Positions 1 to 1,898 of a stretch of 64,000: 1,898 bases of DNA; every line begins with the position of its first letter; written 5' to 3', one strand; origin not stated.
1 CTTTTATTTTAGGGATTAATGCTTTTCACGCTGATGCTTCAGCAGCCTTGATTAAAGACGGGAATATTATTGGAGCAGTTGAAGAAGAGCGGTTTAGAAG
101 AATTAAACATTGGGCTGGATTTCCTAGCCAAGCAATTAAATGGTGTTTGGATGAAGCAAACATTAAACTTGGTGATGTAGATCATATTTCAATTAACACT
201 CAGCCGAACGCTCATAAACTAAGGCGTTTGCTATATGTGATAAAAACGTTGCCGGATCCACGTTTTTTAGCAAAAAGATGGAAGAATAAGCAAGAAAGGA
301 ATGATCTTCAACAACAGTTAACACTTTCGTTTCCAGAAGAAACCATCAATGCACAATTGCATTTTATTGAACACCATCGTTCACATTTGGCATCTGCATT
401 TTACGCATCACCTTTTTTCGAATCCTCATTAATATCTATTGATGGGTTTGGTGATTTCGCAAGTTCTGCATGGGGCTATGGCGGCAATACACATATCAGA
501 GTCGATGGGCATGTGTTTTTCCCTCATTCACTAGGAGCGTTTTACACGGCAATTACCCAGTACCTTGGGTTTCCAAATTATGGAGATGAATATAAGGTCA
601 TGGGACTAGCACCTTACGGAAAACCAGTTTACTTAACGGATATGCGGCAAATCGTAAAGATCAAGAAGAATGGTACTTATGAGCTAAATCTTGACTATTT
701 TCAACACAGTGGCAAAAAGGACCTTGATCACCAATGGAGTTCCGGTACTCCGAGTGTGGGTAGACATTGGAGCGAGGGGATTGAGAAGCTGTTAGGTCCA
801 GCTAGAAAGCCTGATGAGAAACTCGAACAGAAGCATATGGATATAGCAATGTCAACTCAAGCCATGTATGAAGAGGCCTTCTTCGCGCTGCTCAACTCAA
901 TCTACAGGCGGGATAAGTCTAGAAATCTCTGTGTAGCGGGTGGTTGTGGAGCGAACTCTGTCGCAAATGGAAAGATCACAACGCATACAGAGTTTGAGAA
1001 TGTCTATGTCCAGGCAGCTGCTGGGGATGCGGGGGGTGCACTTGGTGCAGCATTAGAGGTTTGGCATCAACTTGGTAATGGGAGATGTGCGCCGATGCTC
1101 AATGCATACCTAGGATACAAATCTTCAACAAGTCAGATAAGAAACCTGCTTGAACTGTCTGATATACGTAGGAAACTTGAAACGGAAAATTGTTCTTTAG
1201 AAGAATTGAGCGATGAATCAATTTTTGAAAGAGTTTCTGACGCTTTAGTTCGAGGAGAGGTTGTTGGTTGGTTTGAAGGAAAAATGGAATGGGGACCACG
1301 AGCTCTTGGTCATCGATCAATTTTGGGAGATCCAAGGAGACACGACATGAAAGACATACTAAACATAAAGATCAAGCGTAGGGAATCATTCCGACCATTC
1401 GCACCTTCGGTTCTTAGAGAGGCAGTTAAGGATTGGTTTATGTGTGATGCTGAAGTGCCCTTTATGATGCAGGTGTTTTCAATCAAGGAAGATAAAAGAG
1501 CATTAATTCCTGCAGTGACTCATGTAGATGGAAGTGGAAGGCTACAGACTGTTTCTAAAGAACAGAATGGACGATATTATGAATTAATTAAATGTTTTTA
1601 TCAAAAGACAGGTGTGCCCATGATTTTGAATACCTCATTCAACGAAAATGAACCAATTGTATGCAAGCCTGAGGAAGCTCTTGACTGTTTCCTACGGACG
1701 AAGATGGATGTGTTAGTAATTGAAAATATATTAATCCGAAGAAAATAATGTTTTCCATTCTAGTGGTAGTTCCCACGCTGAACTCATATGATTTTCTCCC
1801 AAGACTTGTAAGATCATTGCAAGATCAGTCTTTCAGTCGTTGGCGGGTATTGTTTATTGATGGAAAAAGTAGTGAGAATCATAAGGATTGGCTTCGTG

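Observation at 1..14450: More than 14 kb low-GC island dedicated to surface polysaccharide export in a high-GC picocyanobacterial chromosome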

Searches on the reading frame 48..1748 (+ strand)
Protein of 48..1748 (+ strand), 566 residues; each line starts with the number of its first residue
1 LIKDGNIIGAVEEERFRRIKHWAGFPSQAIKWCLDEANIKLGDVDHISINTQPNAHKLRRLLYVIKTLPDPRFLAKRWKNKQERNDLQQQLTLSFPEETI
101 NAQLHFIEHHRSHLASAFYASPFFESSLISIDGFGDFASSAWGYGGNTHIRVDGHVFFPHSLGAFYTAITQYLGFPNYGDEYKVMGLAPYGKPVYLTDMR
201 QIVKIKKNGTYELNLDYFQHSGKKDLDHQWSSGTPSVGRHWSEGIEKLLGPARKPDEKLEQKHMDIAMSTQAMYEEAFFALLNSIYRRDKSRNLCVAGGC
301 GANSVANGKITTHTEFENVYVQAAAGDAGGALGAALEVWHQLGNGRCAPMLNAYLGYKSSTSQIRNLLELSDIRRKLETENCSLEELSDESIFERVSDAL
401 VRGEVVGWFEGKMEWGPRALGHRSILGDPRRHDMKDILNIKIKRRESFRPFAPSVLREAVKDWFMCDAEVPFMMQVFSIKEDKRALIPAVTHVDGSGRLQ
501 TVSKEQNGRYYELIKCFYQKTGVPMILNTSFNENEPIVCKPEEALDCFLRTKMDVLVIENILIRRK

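Call 3: search_protein_families(library=pfam, proteins=[window:48-1748:+])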
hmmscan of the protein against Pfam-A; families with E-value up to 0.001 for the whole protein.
window:48-1748:+ (566 aa): 2 families
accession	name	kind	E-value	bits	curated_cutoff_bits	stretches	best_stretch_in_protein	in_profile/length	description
PF16861.10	Carbam_trans_C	-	2.6e-71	239.1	27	1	398-565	2-170/170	Carbamoyltransferase C-terminus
PF02543.21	Carbam_trans_N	-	8.7e-56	190.2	24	1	1-336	16-346/346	Carbamoyltransferase N-terminus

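Call 5: search_protein_families(library=ncbifam, proteins=[window:48-1748:+], max_evalue=0.01)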
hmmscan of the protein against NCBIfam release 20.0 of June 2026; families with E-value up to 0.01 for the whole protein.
window:48-1748:+ (566 aa): 3 families
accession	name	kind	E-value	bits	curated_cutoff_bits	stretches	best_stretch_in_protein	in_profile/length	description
NF041651.1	nodul_NodU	equivalog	7.6e-41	140.5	1000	1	2-534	17-525/556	nodulation protein NodU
TIGR03723.1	T6A_TsaD_YgjD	equivalog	0.0007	18.8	296.1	1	257-321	226-290/314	tRNA (adenosine(37)-N6)-threonylcarbamoyltransferase complex transferase subunit TsaD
TIGR00143.1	hypF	equivalog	0.00083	17.6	466.1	0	262-336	660-738/741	carbamoyltransferase HypF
